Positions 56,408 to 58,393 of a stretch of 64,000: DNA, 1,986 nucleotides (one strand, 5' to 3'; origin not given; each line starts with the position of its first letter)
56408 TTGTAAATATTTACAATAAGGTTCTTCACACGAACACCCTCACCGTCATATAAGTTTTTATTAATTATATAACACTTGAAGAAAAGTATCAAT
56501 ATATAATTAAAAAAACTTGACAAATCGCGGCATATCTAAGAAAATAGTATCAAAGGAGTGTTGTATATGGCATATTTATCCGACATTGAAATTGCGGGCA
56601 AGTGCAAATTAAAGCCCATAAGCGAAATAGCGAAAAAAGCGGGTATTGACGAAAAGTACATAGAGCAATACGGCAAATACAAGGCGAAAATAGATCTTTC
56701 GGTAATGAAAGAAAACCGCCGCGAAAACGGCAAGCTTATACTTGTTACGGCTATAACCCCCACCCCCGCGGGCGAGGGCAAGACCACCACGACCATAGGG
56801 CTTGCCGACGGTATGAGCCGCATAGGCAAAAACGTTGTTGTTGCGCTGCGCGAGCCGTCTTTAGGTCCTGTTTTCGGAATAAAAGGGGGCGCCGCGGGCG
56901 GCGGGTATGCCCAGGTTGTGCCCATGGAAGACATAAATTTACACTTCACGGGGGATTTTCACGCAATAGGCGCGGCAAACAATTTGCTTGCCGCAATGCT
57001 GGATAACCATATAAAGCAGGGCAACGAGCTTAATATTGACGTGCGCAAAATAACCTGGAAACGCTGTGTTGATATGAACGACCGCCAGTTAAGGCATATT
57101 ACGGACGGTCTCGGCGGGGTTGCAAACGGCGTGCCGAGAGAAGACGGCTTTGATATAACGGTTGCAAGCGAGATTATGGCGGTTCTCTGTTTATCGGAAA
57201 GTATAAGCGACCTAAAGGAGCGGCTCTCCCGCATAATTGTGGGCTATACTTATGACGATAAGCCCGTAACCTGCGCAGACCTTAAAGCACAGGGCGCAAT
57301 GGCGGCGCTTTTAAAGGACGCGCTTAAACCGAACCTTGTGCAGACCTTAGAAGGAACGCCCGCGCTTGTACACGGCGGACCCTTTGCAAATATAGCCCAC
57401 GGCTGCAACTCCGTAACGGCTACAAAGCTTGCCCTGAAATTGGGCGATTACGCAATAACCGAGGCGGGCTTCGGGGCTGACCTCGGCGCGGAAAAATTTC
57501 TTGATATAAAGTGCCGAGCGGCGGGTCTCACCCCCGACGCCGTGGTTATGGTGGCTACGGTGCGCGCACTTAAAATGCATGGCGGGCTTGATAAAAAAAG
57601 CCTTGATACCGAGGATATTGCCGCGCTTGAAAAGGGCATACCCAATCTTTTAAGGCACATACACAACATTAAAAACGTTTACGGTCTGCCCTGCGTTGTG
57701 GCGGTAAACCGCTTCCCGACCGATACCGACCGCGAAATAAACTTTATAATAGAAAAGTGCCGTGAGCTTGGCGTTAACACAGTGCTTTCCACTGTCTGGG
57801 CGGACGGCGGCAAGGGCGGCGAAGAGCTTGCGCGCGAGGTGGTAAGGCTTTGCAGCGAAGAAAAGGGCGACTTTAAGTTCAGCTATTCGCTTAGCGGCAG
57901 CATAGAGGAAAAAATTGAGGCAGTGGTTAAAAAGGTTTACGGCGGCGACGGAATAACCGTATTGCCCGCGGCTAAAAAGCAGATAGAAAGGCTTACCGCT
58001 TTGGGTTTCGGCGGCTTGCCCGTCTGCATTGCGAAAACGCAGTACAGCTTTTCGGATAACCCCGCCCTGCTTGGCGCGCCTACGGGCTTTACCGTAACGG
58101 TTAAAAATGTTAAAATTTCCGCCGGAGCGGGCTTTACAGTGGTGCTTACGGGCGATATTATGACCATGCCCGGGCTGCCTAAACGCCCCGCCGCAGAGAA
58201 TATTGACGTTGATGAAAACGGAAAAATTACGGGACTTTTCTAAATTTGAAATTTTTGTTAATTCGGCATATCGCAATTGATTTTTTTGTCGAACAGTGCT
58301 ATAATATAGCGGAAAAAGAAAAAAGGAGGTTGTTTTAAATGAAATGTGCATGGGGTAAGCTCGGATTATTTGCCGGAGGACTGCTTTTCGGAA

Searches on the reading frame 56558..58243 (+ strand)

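Call 67: search_protein_families(library=pfam, proteins=[window:56558-58243:+], max_evalue=0.00001)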
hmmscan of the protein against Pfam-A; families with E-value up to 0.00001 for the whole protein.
window:56558-58243:+ (561 aa): 1 family
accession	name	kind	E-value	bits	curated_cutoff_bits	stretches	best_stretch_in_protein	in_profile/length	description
PF01268.25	FTHFS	-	7.7e-277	919.4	27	1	8-561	2-556/556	Formate--tetrahydrofolate ligase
